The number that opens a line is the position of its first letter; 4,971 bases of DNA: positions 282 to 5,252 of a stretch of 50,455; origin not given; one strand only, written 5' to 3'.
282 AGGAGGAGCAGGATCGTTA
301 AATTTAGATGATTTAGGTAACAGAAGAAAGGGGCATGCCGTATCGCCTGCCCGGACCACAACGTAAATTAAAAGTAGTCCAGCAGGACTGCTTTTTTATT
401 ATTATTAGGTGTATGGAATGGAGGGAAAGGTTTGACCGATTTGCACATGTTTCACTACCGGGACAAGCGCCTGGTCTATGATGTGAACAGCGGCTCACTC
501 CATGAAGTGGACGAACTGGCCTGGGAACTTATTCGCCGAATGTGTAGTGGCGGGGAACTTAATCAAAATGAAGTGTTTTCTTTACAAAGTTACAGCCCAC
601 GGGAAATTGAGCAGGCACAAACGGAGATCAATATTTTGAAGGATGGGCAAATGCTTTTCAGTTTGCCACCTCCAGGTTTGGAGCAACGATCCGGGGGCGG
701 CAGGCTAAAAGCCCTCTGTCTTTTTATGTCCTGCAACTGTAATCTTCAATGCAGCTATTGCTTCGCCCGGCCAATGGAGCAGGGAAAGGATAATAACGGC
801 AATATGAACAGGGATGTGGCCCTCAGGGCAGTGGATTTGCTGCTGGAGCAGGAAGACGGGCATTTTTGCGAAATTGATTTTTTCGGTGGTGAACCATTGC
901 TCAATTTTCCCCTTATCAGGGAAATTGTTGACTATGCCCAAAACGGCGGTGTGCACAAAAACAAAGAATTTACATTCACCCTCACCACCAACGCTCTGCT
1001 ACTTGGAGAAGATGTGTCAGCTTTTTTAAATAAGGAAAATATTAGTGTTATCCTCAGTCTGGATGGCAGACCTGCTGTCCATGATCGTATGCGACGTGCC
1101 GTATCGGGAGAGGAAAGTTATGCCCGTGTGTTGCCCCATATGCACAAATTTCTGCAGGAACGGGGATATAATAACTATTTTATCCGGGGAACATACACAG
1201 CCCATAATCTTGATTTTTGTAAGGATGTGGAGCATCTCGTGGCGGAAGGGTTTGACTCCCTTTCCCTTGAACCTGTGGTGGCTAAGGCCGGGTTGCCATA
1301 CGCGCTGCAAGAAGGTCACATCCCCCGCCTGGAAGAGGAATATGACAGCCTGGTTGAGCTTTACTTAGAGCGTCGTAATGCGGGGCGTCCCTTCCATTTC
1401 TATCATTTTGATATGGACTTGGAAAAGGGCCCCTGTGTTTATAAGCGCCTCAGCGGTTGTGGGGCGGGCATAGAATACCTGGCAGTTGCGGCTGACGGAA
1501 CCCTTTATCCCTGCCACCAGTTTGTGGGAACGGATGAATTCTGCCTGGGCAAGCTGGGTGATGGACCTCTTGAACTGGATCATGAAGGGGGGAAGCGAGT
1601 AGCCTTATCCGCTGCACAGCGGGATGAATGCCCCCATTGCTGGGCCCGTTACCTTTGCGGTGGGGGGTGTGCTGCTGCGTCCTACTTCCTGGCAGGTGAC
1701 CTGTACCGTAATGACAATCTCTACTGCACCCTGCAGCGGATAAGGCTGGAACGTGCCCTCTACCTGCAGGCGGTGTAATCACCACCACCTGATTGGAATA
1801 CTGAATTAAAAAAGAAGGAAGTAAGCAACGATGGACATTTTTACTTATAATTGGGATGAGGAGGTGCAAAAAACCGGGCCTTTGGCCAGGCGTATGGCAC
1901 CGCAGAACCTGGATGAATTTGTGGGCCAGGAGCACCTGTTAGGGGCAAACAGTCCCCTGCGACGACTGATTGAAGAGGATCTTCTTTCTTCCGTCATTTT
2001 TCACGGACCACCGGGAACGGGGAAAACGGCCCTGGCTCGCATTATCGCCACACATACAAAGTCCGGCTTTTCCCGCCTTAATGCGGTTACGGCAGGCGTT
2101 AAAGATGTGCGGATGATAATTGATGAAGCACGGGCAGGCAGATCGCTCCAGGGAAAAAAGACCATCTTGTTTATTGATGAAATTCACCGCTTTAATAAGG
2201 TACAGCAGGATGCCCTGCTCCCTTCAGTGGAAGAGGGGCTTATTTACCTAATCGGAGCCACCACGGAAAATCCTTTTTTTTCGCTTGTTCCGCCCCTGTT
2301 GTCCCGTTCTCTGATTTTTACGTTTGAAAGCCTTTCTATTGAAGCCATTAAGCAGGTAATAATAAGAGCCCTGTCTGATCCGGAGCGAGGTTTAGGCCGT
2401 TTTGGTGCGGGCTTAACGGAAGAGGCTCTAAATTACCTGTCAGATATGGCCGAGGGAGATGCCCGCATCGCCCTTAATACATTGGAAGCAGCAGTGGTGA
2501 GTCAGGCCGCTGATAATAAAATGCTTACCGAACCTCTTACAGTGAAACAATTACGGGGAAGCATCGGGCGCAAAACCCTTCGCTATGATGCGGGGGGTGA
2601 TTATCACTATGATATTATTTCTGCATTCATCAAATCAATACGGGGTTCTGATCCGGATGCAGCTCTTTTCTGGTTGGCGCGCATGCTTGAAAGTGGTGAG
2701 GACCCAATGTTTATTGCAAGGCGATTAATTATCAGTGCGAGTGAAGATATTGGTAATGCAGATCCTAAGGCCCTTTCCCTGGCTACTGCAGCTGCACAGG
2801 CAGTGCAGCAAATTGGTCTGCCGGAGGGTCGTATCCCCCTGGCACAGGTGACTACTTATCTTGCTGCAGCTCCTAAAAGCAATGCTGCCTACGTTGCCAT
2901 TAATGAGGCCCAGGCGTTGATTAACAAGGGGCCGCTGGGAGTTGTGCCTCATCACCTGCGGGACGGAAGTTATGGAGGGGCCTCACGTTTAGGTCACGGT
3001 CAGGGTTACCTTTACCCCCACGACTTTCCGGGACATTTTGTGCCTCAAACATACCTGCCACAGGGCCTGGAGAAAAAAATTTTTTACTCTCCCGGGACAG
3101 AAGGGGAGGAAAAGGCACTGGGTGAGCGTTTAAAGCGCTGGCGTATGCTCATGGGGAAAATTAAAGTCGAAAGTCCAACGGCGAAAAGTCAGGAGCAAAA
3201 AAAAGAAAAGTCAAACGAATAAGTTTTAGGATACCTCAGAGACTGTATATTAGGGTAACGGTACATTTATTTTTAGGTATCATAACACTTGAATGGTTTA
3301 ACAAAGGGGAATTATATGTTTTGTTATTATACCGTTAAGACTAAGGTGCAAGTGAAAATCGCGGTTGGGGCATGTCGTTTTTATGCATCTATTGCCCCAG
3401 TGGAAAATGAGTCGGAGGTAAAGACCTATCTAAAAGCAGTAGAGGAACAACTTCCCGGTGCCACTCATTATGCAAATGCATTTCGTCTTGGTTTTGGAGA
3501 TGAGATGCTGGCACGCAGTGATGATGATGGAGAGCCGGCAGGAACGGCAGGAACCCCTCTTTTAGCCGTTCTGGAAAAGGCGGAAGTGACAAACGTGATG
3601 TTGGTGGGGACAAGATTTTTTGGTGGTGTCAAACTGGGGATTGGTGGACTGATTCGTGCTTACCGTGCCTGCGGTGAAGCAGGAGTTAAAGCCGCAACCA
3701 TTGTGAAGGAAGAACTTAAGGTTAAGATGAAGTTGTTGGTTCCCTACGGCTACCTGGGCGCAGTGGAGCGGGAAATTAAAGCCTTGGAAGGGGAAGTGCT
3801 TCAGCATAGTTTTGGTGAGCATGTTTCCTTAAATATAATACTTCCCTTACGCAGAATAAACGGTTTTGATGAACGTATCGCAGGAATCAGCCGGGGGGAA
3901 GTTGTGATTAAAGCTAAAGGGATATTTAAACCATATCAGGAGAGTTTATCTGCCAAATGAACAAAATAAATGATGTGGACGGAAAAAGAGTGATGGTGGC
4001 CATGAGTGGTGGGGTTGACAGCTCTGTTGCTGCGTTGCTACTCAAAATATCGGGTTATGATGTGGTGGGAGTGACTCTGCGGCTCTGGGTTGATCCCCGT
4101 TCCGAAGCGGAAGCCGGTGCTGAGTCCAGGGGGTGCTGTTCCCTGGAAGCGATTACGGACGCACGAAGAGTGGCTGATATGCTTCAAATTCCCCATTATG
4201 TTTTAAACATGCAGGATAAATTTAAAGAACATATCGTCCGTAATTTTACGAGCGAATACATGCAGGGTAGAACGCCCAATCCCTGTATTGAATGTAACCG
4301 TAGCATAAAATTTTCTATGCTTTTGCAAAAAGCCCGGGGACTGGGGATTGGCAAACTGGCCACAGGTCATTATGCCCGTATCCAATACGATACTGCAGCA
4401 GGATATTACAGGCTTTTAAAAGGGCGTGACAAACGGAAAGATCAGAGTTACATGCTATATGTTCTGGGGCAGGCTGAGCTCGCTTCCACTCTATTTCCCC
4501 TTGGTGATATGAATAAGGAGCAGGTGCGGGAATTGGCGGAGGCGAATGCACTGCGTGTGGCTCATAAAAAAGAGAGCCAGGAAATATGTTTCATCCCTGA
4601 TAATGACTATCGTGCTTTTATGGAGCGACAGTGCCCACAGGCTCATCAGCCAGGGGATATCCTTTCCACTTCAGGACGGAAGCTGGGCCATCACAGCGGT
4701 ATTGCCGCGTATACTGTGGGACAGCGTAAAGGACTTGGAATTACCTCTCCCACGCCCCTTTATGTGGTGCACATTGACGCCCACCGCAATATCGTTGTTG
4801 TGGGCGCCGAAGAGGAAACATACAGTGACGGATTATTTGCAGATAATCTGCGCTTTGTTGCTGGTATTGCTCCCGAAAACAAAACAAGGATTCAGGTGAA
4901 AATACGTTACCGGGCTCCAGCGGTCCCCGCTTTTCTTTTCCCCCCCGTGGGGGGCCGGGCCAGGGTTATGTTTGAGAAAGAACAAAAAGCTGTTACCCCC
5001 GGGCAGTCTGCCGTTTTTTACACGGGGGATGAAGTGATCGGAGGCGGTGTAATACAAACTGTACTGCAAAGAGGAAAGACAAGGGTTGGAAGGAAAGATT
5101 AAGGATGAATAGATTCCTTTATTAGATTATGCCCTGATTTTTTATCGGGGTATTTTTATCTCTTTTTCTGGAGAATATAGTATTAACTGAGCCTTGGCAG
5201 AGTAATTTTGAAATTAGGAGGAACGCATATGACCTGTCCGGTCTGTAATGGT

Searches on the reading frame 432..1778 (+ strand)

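Call 34: search_protein_families(library=ncbifam, proteins=[window:432-1778:+], max_evalue=1e-10)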
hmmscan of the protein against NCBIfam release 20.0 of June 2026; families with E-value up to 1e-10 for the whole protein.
window:432-1778:+ (448 aa): 39 families (the best 25 are shown)
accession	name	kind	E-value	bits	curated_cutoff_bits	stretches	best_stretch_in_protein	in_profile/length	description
TIGR03974.1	rSAM_six_Cys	equivalog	7.1e-137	456.9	425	1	5-447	2-450/451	thioether cross-link-forming SCIFF peptide maturase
NF040492.1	not_ScfB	exception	5.9e-113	378.1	855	1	1-447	1-449/450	ScfB-related radical SAM/SPASM orphan maturase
NF047865.1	rSAM_PapB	equivalog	4e-72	243.2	340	1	92-425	2-328/330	PapB family radical SAM/SPASM ranthipeptide maturase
TIGR04064.1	rSAM_nif11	equivalog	3.5e-71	240.3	518.7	2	4-242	4-226/459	nif11-like peptide radical SAM maturase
TIGR03906.1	quino_hemo_SAM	equivalog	2.9e-69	233.9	453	1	3-436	2-437/467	quinohemoprotein amine dehydrogenase maturation protein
TIGR04068.1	rSAM_ocin_clost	equivalog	3.5e-42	144.9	500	1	4-240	2-232/462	Cys-rich peptide radical SAM maturase CcpM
TIGR03978.1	rSAM_paired_1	equivalog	9.7e-37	126.8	370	1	97-427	87-430/466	His-Xaa-Ser system radical SAM maturase HxsB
TIGR04280.1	geopep_mat_rSAM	hypoth_equivalog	5.1e-34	118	400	1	92-419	83-398/428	geopeptide radical SAM maturase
TIGR04163.1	rSAM_cobopep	equivalog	5.1e-32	111.2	375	2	102-273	73-239/428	peptide-modifying radical SAM enzyme CbpB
NF038170.1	lachnocin_rSAM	equivalog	3.2e-31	108.7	550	1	90-244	73-227/440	lachnocin radical SAM maturase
NF035951.1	rSAM_RumMC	equivalog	6.1e-31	107.6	720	1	6-245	19-264/510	RumMC family radical SAM sactipeptide maturase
TIGR03942.1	sulfatase_rSAM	equivalog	5.6e-30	104.6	349.45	1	99-433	7-344/363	anaerobic sulfatase maturase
TIGR04115.1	rSAM_Cxxx_rpt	equivalog_domain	6e-28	98.3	350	1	96-439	5-353/359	radical SAM peptide maturase, CXXX-repeat target family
NF038107.1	rSAM_NF038107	equivalog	3.1e-27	95.4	600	1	97-418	89-405/444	Cys-every-fifth radical SAM/SPASM peptide maturase CefB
TIGR04148.1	GG_samocin_CFB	equivalog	2.4e-26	92.9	300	1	92-251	16-179/411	radical SAM peptide maturase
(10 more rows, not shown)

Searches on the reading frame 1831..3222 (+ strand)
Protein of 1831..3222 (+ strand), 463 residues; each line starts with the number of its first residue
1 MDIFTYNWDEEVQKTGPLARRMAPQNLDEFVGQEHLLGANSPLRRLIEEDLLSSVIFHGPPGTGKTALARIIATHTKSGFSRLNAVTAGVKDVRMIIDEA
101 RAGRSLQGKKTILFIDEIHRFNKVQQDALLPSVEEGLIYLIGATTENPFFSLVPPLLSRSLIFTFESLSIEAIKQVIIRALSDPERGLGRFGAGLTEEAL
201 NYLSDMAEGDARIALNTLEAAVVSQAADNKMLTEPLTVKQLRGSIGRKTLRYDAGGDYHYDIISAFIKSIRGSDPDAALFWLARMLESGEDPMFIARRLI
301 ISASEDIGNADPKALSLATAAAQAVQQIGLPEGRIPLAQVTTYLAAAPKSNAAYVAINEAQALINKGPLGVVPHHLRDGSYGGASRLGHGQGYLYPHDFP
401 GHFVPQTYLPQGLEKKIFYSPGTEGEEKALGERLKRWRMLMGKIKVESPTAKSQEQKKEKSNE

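Call 34: search_protein_families(library=ncbifam, proteins=[window:1831-3222:+], max_evalue=1e-10)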
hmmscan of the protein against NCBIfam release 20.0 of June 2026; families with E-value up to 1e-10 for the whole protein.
window:1831-3222:+ (463 aa): 26 families (the best 25 are shown)
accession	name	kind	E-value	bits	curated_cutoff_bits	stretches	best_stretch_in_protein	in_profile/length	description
NF009881.0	PRK13341.1-2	equivalog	2.1e-159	531.7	651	1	1-439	1-436/736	AAA family ATPase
NF009883.0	PRK13341.1-4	equivalog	5.6e-149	497.3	668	1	1-438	4-438/729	AAA family ATPase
NF009882.0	PRK13341.1-3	equivalog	4.8e-128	428.3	1197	1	2-430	4-432/734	AAA family ATPase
NF009880.0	PRK13341.1-1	equivalog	3.5e-94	316.3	891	1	17-437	7-405/599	AAA family ATPase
NF011289.0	PRK14700.1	equivalog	1.9e-64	217.7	570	1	130-434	1-291/300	recombination factor protein RarA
TIGR02397.1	dnaX_nterm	equivalog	8.2e-19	68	250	0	86-227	95-228/355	DNA polymerase III subunit gamma/tau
NF001679.0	PRK00440.1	equivalog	6e-18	65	303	1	21-228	11-216/322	replication factor C small subunit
NF011523.0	PRK14962.1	equivalog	5.6e-17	61.7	576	0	87-248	96-245/474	DNA polymerase III subunits gamma and tau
NF005171.0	PRK06645.1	equivalog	1.1e-16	60.4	614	1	85-245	107-258/509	DNA polymerase III subunits gamma and tau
NF000868.0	PRK00080.1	equivalog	5.7e-16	58.3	282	1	19-135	16-128/330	Holliday junction branch migration DNA helicase RuvB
NF004046.1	PRK05563.1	equivalog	1.3e-15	57.4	400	0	87-301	97-286/567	DNA polymerase III subunit gamma/tau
NF011512.0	PRK14950.1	equivalog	3.1e-15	56.4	593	0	18-73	6-59/585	DNA polymerase III subunits gamma and tau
NF011531.0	PRK14971.1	equivalog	5.3e-15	55.2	685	0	87-229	100-233/614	DNA polymerase III subunit gamma/tau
NF011514.0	PRK14953.1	equivalog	6.3e-15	55.1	536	0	85-248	96-247/488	DNA polymerase III subunits gamma and tau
NF003229.0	PRK04195.1-5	equivalog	3e-14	52.6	280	1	24-226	13-216/413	replication factor C large subunit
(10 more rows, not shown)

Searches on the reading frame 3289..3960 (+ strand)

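Call 34: search_protein_families(library=ncbifam, proteins=[window:3289-3960:+], max_evalue=1e-10)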
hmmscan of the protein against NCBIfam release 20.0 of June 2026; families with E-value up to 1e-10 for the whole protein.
window:3289-3960:+ (223 aa): 2 families
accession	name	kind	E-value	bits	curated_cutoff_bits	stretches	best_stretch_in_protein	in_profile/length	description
TIGR00257.1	IMPACT_YIGZ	hypoth_equivalog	1e-45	155.8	167.95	1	11-210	3-203/205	YigZ family protein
NF008600.0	PRK11568.1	equivalog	4.1e-35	121.1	298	1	14-208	5-200/204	IMPACT family protein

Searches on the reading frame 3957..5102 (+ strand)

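Call 34: search_protein_families(library=ncbifam, proteins=[window:3957-5102:+], max_evalue=1e-10)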
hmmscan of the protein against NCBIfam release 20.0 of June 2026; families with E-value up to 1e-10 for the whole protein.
window:3957-5102:+ (381 aa): 4 families
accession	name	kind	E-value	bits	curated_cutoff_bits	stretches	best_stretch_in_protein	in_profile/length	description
NF001138.1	PRK00143.1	equivalog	2.8e-132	440.8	284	1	11-366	1-345/345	tRNA 2-thiouridine(34) synthase MnmA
TIGR00420.1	trmU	equivalog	7.3e-107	357.3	236.95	1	10-366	1-351/351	tRNA 2-thiouridine(34) synthase MnmA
NF011258.0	PRK14664.1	equivalog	3e-86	289.8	680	1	9-377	5-354/362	tRNA 2-thiouridine(34) synthase MnmA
NF011259.0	PRK14665.1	equivalog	3.9e-63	213.6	364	1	9-366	5-358/360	tRNA 2-thiouridine(34) synthase MnmA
